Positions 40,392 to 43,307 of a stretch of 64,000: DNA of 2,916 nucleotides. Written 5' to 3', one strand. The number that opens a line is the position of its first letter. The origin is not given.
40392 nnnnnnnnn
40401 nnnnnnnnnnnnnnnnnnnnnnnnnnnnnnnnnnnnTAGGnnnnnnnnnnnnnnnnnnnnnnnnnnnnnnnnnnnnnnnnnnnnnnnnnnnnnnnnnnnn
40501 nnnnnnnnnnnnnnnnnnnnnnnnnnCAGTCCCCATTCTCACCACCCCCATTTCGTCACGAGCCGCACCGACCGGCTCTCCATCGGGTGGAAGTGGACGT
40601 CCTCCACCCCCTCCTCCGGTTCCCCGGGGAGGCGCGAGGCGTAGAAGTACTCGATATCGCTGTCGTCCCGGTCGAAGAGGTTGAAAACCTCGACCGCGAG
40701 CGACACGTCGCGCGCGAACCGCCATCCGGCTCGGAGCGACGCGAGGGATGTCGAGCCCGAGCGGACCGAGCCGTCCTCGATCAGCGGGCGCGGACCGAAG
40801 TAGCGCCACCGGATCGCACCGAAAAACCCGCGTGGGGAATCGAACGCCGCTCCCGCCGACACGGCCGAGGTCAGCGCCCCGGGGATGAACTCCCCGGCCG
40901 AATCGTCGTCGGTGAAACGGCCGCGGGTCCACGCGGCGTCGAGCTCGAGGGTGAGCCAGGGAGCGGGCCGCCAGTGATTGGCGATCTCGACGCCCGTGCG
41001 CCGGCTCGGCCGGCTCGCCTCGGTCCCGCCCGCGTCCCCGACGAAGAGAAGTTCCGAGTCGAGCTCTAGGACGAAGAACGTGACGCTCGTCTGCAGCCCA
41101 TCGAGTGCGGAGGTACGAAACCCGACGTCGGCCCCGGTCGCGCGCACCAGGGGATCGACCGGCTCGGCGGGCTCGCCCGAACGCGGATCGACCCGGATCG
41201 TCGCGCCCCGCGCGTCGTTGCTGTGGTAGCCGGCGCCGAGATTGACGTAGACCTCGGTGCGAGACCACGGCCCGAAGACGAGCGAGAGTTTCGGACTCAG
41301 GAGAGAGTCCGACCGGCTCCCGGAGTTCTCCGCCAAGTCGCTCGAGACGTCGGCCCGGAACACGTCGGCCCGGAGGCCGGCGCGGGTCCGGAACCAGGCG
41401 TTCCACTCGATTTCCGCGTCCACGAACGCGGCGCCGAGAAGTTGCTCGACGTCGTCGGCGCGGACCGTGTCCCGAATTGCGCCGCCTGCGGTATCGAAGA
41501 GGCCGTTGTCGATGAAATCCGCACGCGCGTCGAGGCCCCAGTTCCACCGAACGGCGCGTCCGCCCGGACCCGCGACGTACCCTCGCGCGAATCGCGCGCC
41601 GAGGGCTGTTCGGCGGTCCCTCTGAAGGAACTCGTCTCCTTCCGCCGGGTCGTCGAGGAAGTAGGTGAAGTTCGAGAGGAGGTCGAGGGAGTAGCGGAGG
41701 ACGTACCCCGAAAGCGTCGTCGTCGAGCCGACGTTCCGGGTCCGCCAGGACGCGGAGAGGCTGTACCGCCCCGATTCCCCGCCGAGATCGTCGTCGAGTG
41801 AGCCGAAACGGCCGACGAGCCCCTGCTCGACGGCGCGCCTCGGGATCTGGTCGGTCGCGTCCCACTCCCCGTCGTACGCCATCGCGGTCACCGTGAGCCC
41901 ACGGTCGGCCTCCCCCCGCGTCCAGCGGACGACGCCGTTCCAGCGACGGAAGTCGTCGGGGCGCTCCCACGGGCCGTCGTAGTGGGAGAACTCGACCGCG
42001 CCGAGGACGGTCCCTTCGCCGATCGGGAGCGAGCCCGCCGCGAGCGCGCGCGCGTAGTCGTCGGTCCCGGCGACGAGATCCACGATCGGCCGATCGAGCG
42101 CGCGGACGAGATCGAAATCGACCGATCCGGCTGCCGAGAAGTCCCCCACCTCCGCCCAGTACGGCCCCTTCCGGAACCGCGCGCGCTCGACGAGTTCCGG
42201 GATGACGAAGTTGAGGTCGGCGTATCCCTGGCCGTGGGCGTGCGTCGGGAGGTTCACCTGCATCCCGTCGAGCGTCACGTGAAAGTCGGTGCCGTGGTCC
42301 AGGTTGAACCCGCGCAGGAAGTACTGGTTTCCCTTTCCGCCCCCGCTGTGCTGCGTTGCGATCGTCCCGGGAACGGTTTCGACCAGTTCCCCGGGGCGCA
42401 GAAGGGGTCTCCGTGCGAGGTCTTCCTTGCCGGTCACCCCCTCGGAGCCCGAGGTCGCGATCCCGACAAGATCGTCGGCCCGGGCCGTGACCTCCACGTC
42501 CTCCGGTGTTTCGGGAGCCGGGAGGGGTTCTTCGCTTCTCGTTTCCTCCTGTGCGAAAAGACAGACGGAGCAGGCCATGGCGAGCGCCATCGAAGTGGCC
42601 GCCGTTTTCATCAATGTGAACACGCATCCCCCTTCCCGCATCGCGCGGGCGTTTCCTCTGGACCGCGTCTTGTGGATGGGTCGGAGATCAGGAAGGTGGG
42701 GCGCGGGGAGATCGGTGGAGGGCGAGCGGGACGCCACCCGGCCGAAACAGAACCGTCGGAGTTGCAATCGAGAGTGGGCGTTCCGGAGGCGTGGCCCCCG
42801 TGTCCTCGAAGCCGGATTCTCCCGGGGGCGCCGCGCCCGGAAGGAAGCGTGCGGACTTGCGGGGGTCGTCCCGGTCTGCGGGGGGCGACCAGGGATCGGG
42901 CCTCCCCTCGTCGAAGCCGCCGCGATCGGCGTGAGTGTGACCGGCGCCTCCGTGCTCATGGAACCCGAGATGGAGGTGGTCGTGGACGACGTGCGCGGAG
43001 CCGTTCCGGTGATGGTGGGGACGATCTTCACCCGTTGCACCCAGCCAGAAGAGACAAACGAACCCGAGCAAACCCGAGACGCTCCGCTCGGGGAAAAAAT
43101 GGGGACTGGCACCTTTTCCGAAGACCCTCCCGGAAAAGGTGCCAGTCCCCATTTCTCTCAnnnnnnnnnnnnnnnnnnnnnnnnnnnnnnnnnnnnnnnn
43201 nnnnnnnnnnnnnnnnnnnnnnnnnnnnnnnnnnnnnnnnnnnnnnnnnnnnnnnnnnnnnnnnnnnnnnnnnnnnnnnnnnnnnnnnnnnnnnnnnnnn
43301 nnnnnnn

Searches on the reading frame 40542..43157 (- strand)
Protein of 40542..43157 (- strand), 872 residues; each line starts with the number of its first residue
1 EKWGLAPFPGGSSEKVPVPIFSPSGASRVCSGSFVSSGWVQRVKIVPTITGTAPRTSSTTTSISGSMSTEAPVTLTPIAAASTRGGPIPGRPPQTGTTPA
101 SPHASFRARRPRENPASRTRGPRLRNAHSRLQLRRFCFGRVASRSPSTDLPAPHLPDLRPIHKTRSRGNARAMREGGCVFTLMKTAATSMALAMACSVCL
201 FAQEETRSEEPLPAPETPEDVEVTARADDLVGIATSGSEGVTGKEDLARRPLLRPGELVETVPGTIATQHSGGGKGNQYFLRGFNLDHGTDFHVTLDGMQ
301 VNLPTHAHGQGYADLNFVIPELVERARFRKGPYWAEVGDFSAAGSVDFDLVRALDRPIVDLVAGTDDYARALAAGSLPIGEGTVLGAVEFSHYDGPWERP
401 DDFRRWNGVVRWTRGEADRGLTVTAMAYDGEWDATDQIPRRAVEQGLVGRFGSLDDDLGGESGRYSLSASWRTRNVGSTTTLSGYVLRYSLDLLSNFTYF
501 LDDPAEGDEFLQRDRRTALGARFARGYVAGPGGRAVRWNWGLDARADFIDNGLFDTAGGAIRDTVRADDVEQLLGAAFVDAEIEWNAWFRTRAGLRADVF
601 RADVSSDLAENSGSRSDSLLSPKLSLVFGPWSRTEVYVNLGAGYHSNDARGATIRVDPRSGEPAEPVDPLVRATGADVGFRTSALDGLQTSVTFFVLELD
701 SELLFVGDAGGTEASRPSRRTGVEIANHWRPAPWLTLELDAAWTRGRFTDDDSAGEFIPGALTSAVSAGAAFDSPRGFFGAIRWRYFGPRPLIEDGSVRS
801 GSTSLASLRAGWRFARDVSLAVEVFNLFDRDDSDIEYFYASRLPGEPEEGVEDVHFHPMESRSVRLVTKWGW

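Call 56: search_protein_families(library=pfam, proteins=[window:40542-43157:-], max_evalue=0.00001)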
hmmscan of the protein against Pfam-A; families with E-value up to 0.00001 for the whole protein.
window:40542-43157:- (872 aa): 2 families
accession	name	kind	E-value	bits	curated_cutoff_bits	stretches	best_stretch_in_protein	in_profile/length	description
PF00593.30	TonB_dep_Rec_b-barrel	-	2.8e-19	70.7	27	1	399-827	8-436/436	TonB dependent receptor-like, beta-barrel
PF07715.20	Plug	-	1.2e-12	48.7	23.9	1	235-344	5-106/107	TonB-dependent Receptor Plug Domain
